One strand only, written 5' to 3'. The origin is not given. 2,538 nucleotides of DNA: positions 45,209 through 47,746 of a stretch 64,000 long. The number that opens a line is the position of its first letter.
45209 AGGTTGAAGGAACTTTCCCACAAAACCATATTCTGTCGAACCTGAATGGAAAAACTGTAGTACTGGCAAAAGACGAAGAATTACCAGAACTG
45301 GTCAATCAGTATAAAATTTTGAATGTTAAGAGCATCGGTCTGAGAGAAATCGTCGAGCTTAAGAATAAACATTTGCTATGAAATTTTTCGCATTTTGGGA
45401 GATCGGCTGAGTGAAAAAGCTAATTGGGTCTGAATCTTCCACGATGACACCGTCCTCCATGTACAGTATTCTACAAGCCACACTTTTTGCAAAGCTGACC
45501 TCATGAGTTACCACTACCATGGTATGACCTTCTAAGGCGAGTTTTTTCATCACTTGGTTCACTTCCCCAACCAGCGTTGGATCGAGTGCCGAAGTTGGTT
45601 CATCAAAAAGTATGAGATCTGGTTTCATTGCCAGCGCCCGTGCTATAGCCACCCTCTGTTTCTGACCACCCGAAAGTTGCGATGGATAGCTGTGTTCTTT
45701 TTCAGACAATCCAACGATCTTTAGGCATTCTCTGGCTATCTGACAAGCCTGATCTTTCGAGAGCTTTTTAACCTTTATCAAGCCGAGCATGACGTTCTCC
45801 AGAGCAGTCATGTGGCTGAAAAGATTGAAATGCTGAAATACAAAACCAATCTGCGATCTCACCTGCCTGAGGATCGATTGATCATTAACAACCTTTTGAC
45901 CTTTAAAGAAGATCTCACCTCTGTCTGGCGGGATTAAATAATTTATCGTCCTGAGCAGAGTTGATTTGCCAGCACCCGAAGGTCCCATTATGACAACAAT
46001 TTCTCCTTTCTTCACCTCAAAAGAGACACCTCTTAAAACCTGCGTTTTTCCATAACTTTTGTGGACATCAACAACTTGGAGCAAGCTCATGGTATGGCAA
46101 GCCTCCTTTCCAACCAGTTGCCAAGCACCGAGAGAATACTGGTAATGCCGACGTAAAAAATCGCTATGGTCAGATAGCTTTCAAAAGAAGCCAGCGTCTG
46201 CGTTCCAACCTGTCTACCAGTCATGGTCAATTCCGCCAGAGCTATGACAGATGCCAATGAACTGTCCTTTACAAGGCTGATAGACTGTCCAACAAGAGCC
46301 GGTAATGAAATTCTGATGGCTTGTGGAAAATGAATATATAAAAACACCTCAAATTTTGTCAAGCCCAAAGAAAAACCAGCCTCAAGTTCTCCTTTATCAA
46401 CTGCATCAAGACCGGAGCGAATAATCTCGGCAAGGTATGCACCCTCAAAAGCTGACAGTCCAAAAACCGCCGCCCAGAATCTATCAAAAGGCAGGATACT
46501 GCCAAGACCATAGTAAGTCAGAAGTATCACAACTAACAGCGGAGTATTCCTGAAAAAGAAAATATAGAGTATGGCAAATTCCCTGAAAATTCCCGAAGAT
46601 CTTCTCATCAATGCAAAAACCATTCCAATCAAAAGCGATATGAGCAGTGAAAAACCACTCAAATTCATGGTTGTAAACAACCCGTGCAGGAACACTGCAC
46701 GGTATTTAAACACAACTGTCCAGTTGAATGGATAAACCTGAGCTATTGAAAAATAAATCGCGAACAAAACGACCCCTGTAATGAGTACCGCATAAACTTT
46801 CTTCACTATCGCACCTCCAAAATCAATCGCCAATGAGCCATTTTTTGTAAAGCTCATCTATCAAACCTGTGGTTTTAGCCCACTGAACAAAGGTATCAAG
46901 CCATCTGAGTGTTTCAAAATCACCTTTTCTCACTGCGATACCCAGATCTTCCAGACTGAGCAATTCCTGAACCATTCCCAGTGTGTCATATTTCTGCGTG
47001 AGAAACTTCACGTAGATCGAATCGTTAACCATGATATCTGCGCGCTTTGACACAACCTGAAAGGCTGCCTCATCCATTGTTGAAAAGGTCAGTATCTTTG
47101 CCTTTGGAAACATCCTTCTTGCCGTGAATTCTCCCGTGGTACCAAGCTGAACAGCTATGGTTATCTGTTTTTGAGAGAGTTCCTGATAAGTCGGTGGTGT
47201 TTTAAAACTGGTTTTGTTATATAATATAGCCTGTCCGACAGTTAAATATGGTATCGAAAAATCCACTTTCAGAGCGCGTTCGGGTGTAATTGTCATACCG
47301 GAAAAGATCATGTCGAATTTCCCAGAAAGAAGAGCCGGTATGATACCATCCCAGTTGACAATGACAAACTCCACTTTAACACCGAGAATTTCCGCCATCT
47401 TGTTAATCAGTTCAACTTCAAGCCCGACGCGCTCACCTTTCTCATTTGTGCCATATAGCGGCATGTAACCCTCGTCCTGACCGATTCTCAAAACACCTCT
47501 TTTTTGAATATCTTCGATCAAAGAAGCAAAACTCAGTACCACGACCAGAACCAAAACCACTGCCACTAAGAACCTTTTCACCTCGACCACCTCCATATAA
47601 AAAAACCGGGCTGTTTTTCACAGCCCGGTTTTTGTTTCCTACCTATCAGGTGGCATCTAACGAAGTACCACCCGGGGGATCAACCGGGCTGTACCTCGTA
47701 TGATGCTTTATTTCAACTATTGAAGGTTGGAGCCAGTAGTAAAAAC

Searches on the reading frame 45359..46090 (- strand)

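Call 10: search_protein_families(library=ncbifam, proteins=[window:45359-46090:-])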
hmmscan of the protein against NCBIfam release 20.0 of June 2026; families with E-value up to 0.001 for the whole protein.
window:45359-46090:- (243 aa): 190 families (the best 25 are shown)
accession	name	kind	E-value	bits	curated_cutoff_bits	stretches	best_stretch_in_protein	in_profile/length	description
NF007027.0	PRK09493.1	equivalog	4.6e-90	301.2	379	1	5-241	3-239/240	glutamine ABC transporter ATP-binding protein GlnQ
NF008428.0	PRK11264.1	equivalog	6.4e-86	287.6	406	1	1-240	1-246/250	L-cystine ABC transporter ATP-binding protein TcyN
NF007908.0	PRK10619.1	equivalog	8.1e-78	261.2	466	1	4-239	6-253/257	histidine ABC transporter ATP-binding protein HisP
TIGR03005.1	ectoine_ehuA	equivalog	3.5e-73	245.9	345.4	1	6-241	3-250/252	ectoine/hydroxyectoine ABC transporter ATP-binding protein EhuA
NF008338.0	PRK11124.1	equivalog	4.4e-71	239.2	369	1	4-238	3-240/242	arginine ABC transporter ATP-binding protein ArtP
TIGR00972.1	3a0107s01c2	equivalog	3.4e-65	219.8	343.2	1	4-241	2-246/248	phosphate ABC transporter ATP-binding protein PstB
TIGR02315.1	ABC_phnC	equivalog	6e-63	212.5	266.1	1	3-225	1-233/243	phosphonate ABC transporter ATP-binding protein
TIGR01186.1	proV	subfamily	7.7e-62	209.5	326.6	1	13-241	3-233/363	betaine/proline/choline family ABC transporter ATP-binding protein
TIGR03265.1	PhnT2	equivalog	8.3e-62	209.5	457.7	1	3-240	4-237/353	putative 2-aminoethylphosphonate ABC transporter ATP-binding protein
TIGR00968.1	3a0106s01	subfamily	1.5e-61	208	342.75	1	5-241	2-234/237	sulfate ABC transporter ATP-binding protein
TIGR02982.1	heterocyst_DevA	subfamily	3.9e-58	196.6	295.8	1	14-216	16-219/220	ABC exporter ATP-binding subunit, DevA family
TIGR02673.1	FtsE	equivalog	2.5e-55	187.5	264.85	1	4-214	2-213/214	cell division ATP-binding protein FtsE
NF008105.0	PRK10851.1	equivalog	9.1e-55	185.8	502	1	5-241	4-240/362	sulfate/thiosulfate ABC transporter ATP-binding protein CysA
TIGR02314.1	ABC_MetN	equivalog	1.2e-54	185.6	499.7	1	10-240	12-243/343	methionine ABC transporter ATP-binding protein MetN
NF006987.0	PRK09452.1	equivalog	3.5e-54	183.9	482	1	2-241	16-251/378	spermidine/putrescine ABC transporter ATP-binding protein PotA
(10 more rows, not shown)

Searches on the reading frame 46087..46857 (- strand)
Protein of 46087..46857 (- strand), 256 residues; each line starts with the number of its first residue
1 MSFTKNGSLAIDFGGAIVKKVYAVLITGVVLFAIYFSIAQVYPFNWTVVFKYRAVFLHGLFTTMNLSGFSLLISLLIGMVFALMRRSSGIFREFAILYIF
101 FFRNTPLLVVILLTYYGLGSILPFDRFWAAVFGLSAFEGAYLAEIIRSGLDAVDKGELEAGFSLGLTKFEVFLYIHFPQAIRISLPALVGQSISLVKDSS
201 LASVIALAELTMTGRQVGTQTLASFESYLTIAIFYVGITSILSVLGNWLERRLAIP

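Call 10: search_protein_families(library=ncbifam, proteins=[window:46087-46857:-])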
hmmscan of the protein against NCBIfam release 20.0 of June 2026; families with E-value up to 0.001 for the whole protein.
window:46087-46857:- (256 aa): 11 families
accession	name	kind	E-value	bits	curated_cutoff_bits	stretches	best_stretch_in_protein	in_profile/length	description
NF011680.0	PRK15100.1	equivalog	1.4e-37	129.7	300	1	52-253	11-214/222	cystine ABC transporter permease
NF007028.0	PRK09494.1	equivalog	3.1e-35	122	303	1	44-255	3-218/219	glutamine ABC transporter permease GlnP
TIGR03004.1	ectoine_ehuC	equivalog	6.1e-34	117.8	196.95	1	52-254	3-207/214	ectoine/hydroxyectoine ABC transporter permease subunit EhuC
TIGR03003.1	ectoine_ehuD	equivalog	1.2e-29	103.7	205.2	1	44-253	1-212/212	ectoine/hydroxyectoine ABC transporter permease subunit EhuD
NF011687.0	PRK15107.1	equivalog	3.5e-25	89.2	318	1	41-252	1-222/224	glutamate/aspartate ABC transporter permease GltK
NF008337.0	PRK11123.1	equivalog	4e-24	85.4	277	1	124-252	101-229/238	arginine ABC transporter permease ArtQ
TIGR01726.1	HEQRo_perm_3TM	subfamily_domain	3.9e-20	72.2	42.2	1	55-148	4-99/99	ABC transporter permease subunit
NF011651.0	PRK15069.1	subfamily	2.1e-19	69.8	306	1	54-252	17-227/237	histidine ABC transporter permease HisM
NF008336.0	PRK11122.1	equivalog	5.5e-19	68.7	248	1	50-252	2-214/222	arginine ABC transporter permease ArtM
NF011714.0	PRK15135.1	subfamily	1.5e-16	60.9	319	1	50-253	3-219/228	histidine ABC transporter permease HisQ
TIGR01097.1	PhnE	equivalog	1e-05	25.1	216.7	1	39-182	44-182/252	phosphonate ABC transporter, permease protein PhnE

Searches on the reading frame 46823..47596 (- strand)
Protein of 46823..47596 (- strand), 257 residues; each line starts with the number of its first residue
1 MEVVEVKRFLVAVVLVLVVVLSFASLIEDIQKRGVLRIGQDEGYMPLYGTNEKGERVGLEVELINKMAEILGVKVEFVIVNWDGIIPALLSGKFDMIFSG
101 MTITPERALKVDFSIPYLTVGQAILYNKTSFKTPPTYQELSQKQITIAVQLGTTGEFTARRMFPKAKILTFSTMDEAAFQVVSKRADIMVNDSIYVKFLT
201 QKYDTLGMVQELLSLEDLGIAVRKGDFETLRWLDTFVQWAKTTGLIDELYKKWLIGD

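Call 9: find_related_loci(query=window:46823-47596:-, collection=genome_contigs, flank=3000)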
Query window:46823-47596:- (257 aa) in genome_contigs; peptide patterns used: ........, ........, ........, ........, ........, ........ (x = any residue, [..] = any of these).
76 stretches matched a pattern; 15 encode a relative of the query (tblastn E <= 1e-3); 15 distinct loci.
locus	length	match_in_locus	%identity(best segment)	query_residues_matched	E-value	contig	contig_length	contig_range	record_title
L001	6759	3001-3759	92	2-254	1e-156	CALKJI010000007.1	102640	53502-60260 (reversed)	MAG: uncultured Pseudothermotoga sp. isolate L1_Bin_METABAT__241_1 genome assembly, contig: c_000000774968, whole genome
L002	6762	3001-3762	90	1-254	3e-154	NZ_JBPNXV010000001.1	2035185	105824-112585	Pseudothermotoga sp. U03pept 1, whole genome shotgun sequence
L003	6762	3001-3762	89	1-254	4e-153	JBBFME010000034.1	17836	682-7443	MAG: Pseudothermotoga sp. isolate Uz-U4-43 NODE_34_length_17836_cov_3.442705, whole genome shotgun sequence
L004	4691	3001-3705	92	23-257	6e-149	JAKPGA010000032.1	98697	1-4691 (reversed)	MAG: Thermotogota bacterium isolate JPMR_metabat.52 k141_348872, whole genome shotgun sequence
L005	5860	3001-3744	70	6-253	1e-118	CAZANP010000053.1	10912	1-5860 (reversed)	MAG TPA_asm: uncultured Thermotoga sp. isolate binchicken_co19_499 genome assembly, contig: NODE_10345_length_10912_cov_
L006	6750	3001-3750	60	6-255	2e-107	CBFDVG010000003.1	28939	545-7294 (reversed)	MAG TPA_asm: uncultured Thermotogaceae bacterium isolate SRR6823439_metabat2_16 genome assembly, contig: ERZ534240.25, w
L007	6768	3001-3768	59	1-255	2e-105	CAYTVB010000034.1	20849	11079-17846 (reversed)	MAG TPA_asm: uncultured Thermotogaceae bacterium isolate SRP141376_co2_366 genome assembly, contig: NODE_5305_length_208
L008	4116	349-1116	59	1-255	5e-104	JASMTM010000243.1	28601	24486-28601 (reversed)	MAG: Petrotogales bacterium isolate GSC-VFA-60_REP10 CoA_60C_k149_120171, whole genome shotgun sequence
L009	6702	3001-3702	65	22-255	3e-103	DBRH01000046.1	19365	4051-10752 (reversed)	MAG TPA_asm: Kosmotogaceae bacterium UBA1373 UBA1373_contig_3240, whole genome shotgun sequence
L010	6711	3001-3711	62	19-255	3e-103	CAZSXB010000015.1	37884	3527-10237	MAG TPA_asm: uncultured Thermotogaceae bacterium isolate SRP241326_co1_345 genome assembly, contig: NODE_1764_length_378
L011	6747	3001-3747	59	6-255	3e-103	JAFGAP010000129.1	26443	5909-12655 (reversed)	MAG: Kosmotogaceae bacterium isolate Zod_maxbin.0257_1 k87_2961767, whole genome shotgun sequence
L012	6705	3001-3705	60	21-255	8e-101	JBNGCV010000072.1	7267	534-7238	MAG: Kosmotogaceae bacterium isolate E05-009 bin5.fa-73, whole genome shotgun sequence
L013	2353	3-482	95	95-254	7e-105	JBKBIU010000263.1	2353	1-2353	MAG: Pseudothermotoga sp. isolate 21I_069.bin.20 NODE_31192_length_2353_cov_2.573029, whole genome shotgun sequence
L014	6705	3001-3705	60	21-255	3e-100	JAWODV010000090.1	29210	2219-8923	MAG: Kosmotogaceae bacterium isolate BLK5-2.bin.62 k191_528294, whole genome shotgun sequence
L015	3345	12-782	51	6-255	3e-86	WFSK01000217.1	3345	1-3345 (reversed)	MAG: Thermotogae bacterium isolate S016_39 k151_676980, whole genome shotgun sequence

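Call 10: search_protein_families(library=ncbifam, proteins=[window:46823-47596:-])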
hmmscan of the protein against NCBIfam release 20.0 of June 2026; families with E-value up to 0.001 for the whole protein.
window:46823-47596:- (257 aa): 14 families
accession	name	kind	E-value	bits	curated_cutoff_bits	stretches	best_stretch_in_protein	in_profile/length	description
TIGR01096.1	3A0103s03R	subfamily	3e-42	144.9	256.35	1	14-254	5-250/250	lysine/arginine/ornithine ABC transporter substrate-binding protein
NF008426.0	PRK11260.1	equivalog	5.1e-33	114.5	312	1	13-254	17-260/266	cystine ABC transporter substrate-binding protein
NF007029.0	PRK09495.1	equivalog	1e-23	84.4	303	1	13-254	4-243/248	glutamine ABC transporter substrate-binding protein GlnH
NF008112.0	PRK10859.1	equivalog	2.5e-21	75.7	354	1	22-254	31-265/483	membrane-bound lytic murein transglycosylase MltF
TIGR02995.1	ectoine_ehuB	equivalog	1.2e-19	70.6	190.9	1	13-226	10-232/275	ectoine/hydroxyectoine ABC transporter substrate-binding protein EhuB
NF041764.1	ArtI_Ecoli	equivalog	4.5e-19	68.8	522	1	23-254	10-241/243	arginine ABC transporter substrate-binding protein ArtI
NF041765.1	ArtJ_Ecoli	equivalog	2.1e-18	66.8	510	1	23-254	10-241/243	arginine ABC transporter substrate-binding protein ArtJ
NF011583.0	PRK15007.1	subfamily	1.6e-16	60.4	358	1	32-254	19-241/243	arginine ABC transporter substrate-binding protein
NF011965.0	PRK15437.1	equivalog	1.8e-15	57.3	459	1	13-196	4-187/260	histidine ABC transporter substrate-binding protein HisJ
NF052427.1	StpK7MSMEG_1200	equivalog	6.9e-15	54.5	900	1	24-124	352-451/601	serine/threonine protein kinase StpK7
NF011586.0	PRK15010.1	equivalog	1.5e-14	54.2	440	1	16-163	9-152/260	lysine/arginine/ornithine ABC transporter substrate-binding protein ArgT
NF008885.0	PRK11917.1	equivalog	7.8e-14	51.8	373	1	24-253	28-257/259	bifunctional adhesin/ABC transporter aspartate/glutamate-binding protein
TIGR04262.1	orph_peri_GRRM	subfamily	2.9e-11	43.1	190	1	34-198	1-165/257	extracellular substrate binding-like orphan protein GrrP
NF008063.0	PRK10797.1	subfamily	4.6e-09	35.9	375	1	26-254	32-270/302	glutamate/aspartate ABC transporter substrate-binding protein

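Call 13: search_solved_structures(query=window:46823-47596:-, max_evalue=1e-10)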
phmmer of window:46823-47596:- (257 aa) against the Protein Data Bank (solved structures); distinct sequences matched with E-value up to 1e-10: 81 (the best 60 are shown).
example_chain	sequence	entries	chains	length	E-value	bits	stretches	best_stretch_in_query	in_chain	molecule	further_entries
5t0w_A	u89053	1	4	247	2e-62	214.3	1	24-254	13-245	AncCDT-1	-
5tuj_C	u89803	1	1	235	2.4e-62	214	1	24-254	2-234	Ancestral protein CDT-Anc1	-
3k4u_A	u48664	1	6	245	7.9e-51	176.3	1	32-255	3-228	BINDING COMPONENT OF ABC TRANSPORTER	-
9e2b_A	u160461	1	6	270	1.1e-39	139.9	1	25-254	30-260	ABC-type transporter, periplasmic subunit family 3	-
6svf_A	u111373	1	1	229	1.3e-39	139.6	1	27-254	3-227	Amino acid ABC transporter, periplasmic amino acid-binding protein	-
4zv1_A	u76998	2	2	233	6.5e-39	137.3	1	32-254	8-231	AncQR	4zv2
5jos_A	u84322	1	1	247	1.5e-38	136.1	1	24-254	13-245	Cyclohexadienyl dehydratase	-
4prs_A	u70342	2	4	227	1.5e-37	132.8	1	27-254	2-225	ABC-type transporter, periplasmic subunit family 3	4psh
6ggv_A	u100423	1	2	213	2.6e-36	128.8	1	27-237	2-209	Amino acid ABC transporter, periplasmic amino acid-binding protein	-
6ggp_A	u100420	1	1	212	3.1e-36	128.5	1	27-236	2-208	Amino acid ABC transporter, periplasmic amino acid-binding protein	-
6q3u_A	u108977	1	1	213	1.7e-35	126.1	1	27-237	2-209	Amino acid ABC transporter, periplasmic amino acid-binding protein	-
6wup_A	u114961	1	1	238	1.9e-28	103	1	24-254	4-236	Ancestral cyclohexadienyl dehydratase, AncCDT-5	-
4ymx_A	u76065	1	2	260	4.6e-26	95.2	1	12-254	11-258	ABC-type amino acid transport system, periplasmic component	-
8cq6_A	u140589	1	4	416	5e-26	95.1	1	7-254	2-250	chorismate mutase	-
6h30_A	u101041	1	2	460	4.8e-23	85.4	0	36-253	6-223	Glutamine ABC transporter permease and substrate binding protein protein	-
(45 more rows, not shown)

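Call 17: find_related_loci(query=A1, collection=genome_contigs, flank=1500)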
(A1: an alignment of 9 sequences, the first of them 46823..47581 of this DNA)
Query A1 (252 aa) in genome_contigs; peptide patterns used: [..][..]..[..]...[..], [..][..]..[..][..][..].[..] (x = any residue, [..] = any of these).
88 stretches matched a pattern; 29 encode a relative of the query (tblastn E <= 1e-3); 29 distinct loci.
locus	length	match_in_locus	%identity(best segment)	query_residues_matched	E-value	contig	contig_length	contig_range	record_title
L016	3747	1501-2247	92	1-249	8e-156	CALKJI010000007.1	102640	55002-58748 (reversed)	MAG: uncultured Pseudothermotoga sp. isolate L1_Bin_METABAT__241_1 genome assembly, contig: c_000000774968, whole genome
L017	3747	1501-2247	90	1-249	2e-152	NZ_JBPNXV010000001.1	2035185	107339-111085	Pseudothermotoga sp. U03pept 1, whole genome shotgun sequence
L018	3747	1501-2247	89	1-249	8e-151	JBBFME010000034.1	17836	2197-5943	MAG: Pseudothermotoga sp. isolate Uz-U4-43 NODE_34_length_17836_cov_3.442705, whole genome shotgun sequence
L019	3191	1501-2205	92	18-252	3e-151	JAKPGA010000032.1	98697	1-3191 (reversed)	MAG: Thermotogota bacterium isolate JPMR_metabat.52 k141_348872, whole genome shotgun sequence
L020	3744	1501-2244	71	1-248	2e-119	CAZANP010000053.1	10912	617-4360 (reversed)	MAG TPA_asm: uncultured Thermotoga sp. isolate binchicken_co19_499 genome assembly, contig: NODE_10345_length_10912_cov_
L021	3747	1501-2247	66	1-248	1e-117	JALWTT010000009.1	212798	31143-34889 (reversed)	MAG: Thermotogaceae bacterium isolate M2_metabat2_scaf2bin.213 M2_NODE_20_length_212798_cov_5.431676, whole genome shotg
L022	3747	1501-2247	65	1-248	3e-116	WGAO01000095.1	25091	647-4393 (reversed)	MAG: Thermotogaceae bacterium isolate S143_61_esom k151_414155, whole genome shotgun sequence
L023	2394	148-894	66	1-248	6e-117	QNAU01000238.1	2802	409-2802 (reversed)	MAG: Thermotoga sp. isolate B21_G9 B21_Guay9_scaffold_92361, whole genome shotgun sequence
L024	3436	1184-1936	64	1-250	1e-111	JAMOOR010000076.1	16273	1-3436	MAG: Thermotogaceae bacterium isolate 4559-240_maxbin2_scaf2bin.115 4559-240_scaffold_1876_c1, whole genome shotgun sequ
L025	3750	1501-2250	60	1-250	9e-108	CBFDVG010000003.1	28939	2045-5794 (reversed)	MAG TPA_asm: uncultured Thermotogaceae bacterium isolate SRR6823439_metabat2_16 genome assembly, contig: ERZ534240.25, w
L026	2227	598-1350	63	1-250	2e-112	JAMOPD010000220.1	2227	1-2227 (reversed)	MAG: Thermococcaceae archaeon isolate 4559-240_metabat1_scaf2bin.019 4559-240_scaffold_29811_c1, whole genome shotgun se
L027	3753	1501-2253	62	1-250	6e-107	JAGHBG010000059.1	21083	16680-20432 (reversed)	MAG: Thermotogaceae bacterium isolate AUK250 PB_MBMC_204_c_000000000106, whole genome shotgun sequence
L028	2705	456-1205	62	1-250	4e-108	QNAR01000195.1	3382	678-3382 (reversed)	MAG: Thermotogae bacterium isolate B22_G6 B22_Guay6_scaffold_48791, whole genome shotgun sequence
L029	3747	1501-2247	59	2-250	2e-104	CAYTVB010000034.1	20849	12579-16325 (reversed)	MAG TPA_asm: uncultured Thermotogaceae bacterium isolate SRP141376_co2_366 genome assembly, contig: NODE_5305_length_208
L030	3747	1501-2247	61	1-250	3e-104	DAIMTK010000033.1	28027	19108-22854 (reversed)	MAG TPA_asm: Kosmotogaceae bacterium isolate CTOTU29484 NODE_1063_length_28027_cov_33.391463, whole genome shotgun seque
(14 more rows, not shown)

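Call 20: find_related_loci(query=A1, collection=metagenome_contigs, flank=1200)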
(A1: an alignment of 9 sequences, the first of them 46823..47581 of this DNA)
Query A1 (252 aa) in metagenome_contigs; peptide patterns used: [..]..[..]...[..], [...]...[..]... (x = any residue, [..] = any of these).
413 stretches matched a pattern; 32 encode a relative of the query (tblastn E <= 1e-3); 32 distinct loci.
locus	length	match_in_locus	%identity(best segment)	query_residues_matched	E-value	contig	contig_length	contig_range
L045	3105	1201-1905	92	18-252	2e-149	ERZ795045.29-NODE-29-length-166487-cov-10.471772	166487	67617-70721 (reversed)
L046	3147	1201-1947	82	1-249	2e-140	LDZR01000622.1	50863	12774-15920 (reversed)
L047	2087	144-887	70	1-248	8e-123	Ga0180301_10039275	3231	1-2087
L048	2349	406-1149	71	1-248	3e-122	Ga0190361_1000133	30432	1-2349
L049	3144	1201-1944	71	1-248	1e-119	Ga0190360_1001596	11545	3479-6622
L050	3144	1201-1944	70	1-248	4e-119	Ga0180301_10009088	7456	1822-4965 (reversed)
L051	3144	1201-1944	69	1-248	1e-117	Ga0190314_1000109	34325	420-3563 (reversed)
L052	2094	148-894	66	1-248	5e-117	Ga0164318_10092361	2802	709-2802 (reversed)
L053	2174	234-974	69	1-247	5e-117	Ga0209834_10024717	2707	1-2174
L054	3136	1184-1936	64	1-250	6e-112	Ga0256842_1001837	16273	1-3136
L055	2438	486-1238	64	1-250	3e-112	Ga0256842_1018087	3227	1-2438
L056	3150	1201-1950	60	1-250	8e-108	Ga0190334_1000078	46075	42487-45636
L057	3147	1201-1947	61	1-250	6e-107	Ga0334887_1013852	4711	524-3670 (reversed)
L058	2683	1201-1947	61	1-250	5e-108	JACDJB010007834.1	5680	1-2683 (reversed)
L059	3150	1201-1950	62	1-250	4e-106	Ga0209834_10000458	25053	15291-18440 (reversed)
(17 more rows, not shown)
